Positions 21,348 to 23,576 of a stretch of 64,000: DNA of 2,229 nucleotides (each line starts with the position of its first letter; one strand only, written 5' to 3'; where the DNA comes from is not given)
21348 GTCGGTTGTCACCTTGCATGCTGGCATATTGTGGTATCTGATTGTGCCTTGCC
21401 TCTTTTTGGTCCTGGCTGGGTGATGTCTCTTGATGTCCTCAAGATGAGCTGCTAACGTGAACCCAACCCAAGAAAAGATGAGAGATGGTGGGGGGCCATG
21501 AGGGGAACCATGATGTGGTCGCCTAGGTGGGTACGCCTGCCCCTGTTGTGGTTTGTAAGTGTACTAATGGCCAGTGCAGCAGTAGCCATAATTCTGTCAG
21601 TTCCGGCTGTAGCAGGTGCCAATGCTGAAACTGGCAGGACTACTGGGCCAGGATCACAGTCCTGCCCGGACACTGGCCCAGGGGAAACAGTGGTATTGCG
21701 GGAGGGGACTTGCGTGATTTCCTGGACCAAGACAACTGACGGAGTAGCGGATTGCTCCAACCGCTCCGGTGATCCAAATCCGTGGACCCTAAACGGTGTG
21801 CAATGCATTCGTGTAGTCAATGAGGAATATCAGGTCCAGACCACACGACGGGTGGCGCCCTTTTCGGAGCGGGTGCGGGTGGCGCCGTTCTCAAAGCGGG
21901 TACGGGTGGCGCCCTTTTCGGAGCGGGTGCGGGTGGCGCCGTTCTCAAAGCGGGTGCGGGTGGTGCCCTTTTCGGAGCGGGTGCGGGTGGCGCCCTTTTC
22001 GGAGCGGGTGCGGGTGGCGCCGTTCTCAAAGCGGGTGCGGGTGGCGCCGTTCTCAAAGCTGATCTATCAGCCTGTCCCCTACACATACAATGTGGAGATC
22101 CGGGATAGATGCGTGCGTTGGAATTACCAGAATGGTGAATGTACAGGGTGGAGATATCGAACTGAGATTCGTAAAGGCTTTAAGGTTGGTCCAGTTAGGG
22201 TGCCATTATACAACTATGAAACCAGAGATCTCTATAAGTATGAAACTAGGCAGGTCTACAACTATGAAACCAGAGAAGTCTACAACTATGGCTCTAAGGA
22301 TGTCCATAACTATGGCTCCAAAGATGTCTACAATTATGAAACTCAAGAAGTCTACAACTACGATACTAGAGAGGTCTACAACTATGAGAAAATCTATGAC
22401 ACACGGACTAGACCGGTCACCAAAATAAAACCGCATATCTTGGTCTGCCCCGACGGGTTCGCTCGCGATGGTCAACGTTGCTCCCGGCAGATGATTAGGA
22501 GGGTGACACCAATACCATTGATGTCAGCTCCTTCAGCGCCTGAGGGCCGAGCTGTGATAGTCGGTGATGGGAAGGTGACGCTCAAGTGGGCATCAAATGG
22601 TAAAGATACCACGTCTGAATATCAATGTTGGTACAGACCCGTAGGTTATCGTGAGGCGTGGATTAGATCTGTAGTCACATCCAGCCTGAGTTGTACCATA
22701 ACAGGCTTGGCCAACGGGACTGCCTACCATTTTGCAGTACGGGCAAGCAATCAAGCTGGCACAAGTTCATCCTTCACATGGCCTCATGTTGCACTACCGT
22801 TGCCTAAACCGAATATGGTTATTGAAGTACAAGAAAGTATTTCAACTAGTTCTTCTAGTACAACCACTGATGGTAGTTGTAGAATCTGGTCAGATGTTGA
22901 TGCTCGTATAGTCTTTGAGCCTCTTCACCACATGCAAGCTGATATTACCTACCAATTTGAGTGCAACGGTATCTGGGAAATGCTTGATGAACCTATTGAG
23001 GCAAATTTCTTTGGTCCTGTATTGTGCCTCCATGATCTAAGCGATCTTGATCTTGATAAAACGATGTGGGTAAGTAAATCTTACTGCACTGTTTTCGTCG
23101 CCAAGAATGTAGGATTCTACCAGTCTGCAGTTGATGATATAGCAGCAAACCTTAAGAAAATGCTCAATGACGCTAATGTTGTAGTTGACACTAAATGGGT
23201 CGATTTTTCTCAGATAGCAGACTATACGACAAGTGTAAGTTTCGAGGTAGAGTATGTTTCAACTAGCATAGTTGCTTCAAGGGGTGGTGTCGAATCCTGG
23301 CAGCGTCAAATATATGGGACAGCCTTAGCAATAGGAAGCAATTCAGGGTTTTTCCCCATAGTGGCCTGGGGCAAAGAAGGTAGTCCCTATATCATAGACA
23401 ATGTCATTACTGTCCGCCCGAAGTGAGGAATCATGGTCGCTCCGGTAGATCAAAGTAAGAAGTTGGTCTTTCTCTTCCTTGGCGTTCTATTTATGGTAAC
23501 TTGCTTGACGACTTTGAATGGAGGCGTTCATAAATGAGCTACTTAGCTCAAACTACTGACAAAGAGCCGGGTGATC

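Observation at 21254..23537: A foreign-looking secreted repeat/FN3 protein gene is wedged between proX and proW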

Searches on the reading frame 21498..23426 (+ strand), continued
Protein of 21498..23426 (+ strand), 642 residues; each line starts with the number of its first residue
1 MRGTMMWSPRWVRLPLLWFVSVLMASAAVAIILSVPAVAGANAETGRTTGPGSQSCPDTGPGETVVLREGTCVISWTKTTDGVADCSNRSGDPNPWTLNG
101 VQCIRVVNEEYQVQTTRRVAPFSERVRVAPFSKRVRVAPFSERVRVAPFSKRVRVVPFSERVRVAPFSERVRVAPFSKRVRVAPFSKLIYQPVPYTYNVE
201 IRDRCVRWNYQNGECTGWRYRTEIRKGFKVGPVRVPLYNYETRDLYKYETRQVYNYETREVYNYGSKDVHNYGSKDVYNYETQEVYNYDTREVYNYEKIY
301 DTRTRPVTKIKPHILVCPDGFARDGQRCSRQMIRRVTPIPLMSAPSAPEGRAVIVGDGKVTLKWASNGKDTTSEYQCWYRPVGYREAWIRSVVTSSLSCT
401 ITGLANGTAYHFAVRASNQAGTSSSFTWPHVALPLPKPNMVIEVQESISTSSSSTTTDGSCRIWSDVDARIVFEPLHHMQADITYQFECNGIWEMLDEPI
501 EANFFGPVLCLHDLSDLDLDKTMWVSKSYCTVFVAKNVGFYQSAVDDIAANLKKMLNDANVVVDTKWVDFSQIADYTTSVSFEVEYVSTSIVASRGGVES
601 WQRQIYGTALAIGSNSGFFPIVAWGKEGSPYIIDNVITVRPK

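Call 51: fold_search(model_id=the predicted structure, library=pdb)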
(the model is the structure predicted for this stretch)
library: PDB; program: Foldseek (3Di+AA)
matches with E <= 10: 129; with E <= 0.001: 0
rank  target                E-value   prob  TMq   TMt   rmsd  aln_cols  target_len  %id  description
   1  9fm6_A                4.5e-03  0.20  0.06  0.08  52.2       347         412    8  Aerolysin Wildtype in styrene-maleic acid lipid particles (released 2025-02-12)
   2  9fnq_A                7.7e-03  0.18  0.06  0.09  53.4       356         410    9  Aerolysin double mutant K238A/K244A in styrene-maleic acid lipid particles (released 2025-02-12)
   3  9fml_A                8.5e-03  0.23  0.07  0.09  53.7       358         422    9  Aerolysin heptamer in membrane inserted form reconstituted in amphipoles. (released 2025-02-12)
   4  9ign_H                9.0e-03  0.20  0.06  0.09  53.0       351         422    9  Aerolysin E254A/E258A in styrene-maleic acid lipid particles (released 2025-11-26)
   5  9gxj_A                2.0e-02  0.05  0.04  0.06  54.1       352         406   10  Aerolysin E254A/E258A in styrene-maleic acid lipid particles (released 2025-10-08)
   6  9fnp_A                3.2e-02  0.05  0.04  0.05  52.5       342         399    9  Aerolysin mutant K238A in styrene-maleic acid lipid particles (released 2025-02-12)
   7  5ec5_L                3.8e-02  0.09  0.04  0.07  47.7       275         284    8  Crystal structure of lysenin pore (released 2016-05-18)
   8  5ec5_C                4.0e-02  0.08  0.04  0.07  48.6       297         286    8  Crystal structure of lysenin pore (released 2016-05-18)
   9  5ec5_M                5.0e-02  0.07  0.03  0.06  48.2       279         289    7  Crystal structure of lysenin pore (released 2016-05-18)
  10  5ec5_D                5.5e-02  0.07  0.03  0.06  46.6       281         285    7  Crystal structure of lysenin pore (released 2016-05-18)
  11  5ec5_B                5.8e-02  0.18  0.06  0.11  43.5       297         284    7  Crystal structure of lysenin pore (released 2016-05-18)
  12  5ec5_F                6.5e-02  0.10  0.05  0.10  48.1       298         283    8  Crystal structure of lysenin pore (released 2016-05-18)
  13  5ec5_E                8.0e-02  0.06  0.03  0.06  46.8       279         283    7  Crystal structure of lysenin pore (released 2016-05-18)
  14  5ec5_I                1.2e-01  0.10  0.06  0.10  44.7       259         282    7  Crystal structure of lysenin pore (released 2016-05-18)
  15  5ec5_A                1.4e-01  0.04  0.03  0.06  48.3       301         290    7  Crystal structure of lysenin pore (released 2016-05-18)
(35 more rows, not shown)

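Call 58: find_related_loci(query=window:21498-23423:+, collection=metagenome_contigs, flank=10000)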
Query window:21498-23423:+ (642 aa) in metagenome_contigs; peptide patterns used: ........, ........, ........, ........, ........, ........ (x = any residue, [..] = any of these).
56 stretches matched a pattern, but none encodes a relative of the query by tblastn (E <= 1e-3).

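Call 64: search_solved_structures(query=window:21498-23423:+, max_evalue=1)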
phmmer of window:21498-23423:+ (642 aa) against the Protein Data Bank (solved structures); distinct sequences matched with E-value up to 1: 37.
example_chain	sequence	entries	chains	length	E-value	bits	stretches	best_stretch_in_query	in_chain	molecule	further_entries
9vsf_A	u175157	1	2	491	4.1e-07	31.8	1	332-438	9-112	Beta-1,3-glucanase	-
8bnq_A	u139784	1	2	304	6.4e-06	27.9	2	342-424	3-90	Titin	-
4u3h_A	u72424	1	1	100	4.2e-05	25.2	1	344-423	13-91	FN3con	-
8oq9_A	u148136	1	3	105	0.0002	22.9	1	354-423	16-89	Titin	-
8orl_A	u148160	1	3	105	0.00023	22.7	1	354-422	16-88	Titin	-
9ot8_A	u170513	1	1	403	0.00027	22.5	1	345-422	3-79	FN3con-9 - FN3con-41 fusion,Galectin-3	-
5j7k_A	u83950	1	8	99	0.00044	21.8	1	346-425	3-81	FN3con-a-lys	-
7zcb_B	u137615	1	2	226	0.00065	21.2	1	343-430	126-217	Pikachurin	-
1x4z_A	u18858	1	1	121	0.0021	19.5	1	342-424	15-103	biregional cell adhesion molecule-related/down-regulated oncogenes (Cdon)binding protein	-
2edd_A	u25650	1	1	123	0.0046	18.4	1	337-428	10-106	Netrin receptor DCC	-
5e7l_A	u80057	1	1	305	0.0084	17.6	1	375-424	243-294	Contactin-2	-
1x5g_A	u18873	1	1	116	0.015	16.8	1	338-429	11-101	Neogenin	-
5m0a_A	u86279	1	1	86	0.018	16.5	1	359-417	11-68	Fibronectin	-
5x83_B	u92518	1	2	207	0.02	16.3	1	352-428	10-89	Netrin receptor DCC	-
4urt_B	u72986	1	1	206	0.02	16.3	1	352-428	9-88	NETRIN RECEPTOR DCC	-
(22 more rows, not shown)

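Call 70: find_encoding_contigs(protein=P0006, flank=8000, max_places=2)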
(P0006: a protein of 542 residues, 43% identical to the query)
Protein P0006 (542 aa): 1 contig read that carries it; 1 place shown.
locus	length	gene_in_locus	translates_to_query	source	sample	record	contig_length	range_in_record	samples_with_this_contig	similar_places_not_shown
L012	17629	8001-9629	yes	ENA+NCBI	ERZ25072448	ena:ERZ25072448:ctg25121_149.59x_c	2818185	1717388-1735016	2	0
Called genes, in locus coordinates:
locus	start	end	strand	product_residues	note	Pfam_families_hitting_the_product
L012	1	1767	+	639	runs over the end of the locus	PF10150:RNase_E_G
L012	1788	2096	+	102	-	PF00829:Ribosomal_L21p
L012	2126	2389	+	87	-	PF01016:Ribosomal_L27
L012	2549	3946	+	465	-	PF01018:GTP1_OBG, PF01926:MMR_HSR1, PF02421:FeoB_N (weak), PF09269:DUF1967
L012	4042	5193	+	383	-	PF00696:AA_kinase, PF01472:PUA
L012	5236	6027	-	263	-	PF04012:PspA_IM30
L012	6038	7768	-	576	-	PF03023:MurJ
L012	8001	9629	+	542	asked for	-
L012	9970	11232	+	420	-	-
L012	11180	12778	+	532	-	-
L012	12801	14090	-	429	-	PF13173:AAA_14, PF13635:DUF4143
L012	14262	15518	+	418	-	PF00171:Aldedh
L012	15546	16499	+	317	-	PF13191:AAA_16 (weak), PF13401:AAA_22 (weak), PF00004:AAA, PF07724:AAA_2 (faint), PF07726:AAA_3 (faint), PF07728:AAA_5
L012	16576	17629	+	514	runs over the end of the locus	PF05762:VWA_CoxE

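Call 71: find_encoding_contigs(protein=P0005, flank=8000, max_places=2)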
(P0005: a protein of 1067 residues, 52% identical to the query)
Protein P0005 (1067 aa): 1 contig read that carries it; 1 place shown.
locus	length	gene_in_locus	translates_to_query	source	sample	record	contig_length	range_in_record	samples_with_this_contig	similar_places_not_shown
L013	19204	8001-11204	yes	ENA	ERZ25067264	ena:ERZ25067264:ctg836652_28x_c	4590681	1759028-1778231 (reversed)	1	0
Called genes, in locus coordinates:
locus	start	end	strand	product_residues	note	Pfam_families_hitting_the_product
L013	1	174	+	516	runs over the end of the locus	PF00115:COX1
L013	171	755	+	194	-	PF00510:COX3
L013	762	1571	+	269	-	-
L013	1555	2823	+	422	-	PF00116:COX2, PF00034:Cytochrom_C (faint)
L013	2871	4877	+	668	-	PF00115:COX1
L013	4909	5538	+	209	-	PF00510:COX3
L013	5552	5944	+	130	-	PF03626:COX4_pro (weak)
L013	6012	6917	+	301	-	PF09678:Caa3_CtaG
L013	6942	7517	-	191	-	-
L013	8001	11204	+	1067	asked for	-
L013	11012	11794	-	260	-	-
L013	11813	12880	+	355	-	-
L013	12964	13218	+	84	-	-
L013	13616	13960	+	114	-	-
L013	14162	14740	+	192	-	-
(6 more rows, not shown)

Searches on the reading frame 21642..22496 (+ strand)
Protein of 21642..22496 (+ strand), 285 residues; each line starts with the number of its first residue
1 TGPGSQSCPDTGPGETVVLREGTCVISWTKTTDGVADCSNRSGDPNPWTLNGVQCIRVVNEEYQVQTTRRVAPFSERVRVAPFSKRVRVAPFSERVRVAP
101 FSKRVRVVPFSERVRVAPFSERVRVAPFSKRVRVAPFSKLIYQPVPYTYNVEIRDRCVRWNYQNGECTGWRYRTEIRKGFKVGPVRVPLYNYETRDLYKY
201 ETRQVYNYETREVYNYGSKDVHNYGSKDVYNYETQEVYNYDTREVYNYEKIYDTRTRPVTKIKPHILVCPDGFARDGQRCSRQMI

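Call 37: find_homologous_proteins(query=A2, max_evalue=0.001)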
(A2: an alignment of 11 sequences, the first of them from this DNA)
Query A2 (11 sequences) (285 aa, profile of the alignment): 23 proteins with E <= 0.001 among 8000 candidates.
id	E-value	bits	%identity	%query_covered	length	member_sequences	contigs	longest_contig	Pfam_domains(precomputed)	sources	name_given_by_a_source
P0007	4.1e-129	448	52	100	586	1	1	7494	-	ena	-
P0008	5.5e-116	405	43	95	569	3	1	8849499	-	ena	-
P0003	6.9e-116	405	60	100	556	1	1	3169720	-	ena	-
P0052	3.7e-106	373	46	80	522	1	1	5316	-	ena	-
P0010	5.2e-105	369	47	76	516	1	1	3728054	-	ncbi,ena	-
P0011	5.7e-103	362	42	99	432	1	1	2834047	-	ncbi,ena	-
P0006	3.4e-100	353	43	96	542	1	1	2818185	-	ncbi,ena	-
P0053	1.9e-67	246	40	75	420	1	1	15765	-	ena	-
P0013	1.9e-47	180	36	69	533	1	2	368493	-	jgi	jgi:hypothetical protein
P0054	5.5e-34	136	32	59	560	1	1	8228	-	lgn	-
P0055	3.2e-31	127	51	44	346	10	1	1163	-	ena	-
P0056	1.9e-28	118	54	42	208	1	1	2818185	-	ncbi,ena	-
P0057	1.1e-22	99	30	60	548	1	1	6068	-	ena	-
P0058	7.4e-22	96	30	69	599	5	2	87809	-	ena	-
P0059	1.3e-14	72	65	30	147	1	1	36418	PF01442.24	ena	-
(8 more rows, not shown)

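Call 60: find_related_loci(query=A2, collection=metagenome_contigs, flank=8000)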
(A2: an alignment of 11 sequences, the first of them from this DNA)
Query A2 (285 aa) in metagenome_contigs; peptide patterns used: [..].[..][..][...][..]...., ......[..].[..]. (x = any residue, [..] = any of these).
115 stretches matched a pattern, but none encodes a relative of the query by tblastn (E <= 1e-3).

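Call 65: search_solved_structures(query=A2, max_evalue=1)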
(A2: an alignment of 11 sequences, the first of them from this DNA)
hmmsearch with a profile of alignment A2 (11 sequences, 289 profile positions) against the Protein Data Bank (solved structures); distinct sequences matched with E-value up to 1: 3.
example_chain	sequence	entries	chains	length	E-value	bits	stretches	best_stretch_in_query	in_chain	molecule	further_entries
6g6m_A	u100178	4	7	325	0.0023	20.6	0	16-67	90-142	Tako8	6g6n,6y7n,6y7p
6y7o_A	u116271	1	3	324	0.0023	20.6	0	16-67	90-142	Tako8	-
9d5n_M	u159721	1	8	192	0.36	13.4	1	65-132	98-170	Cilia- and flagella-associated protein 20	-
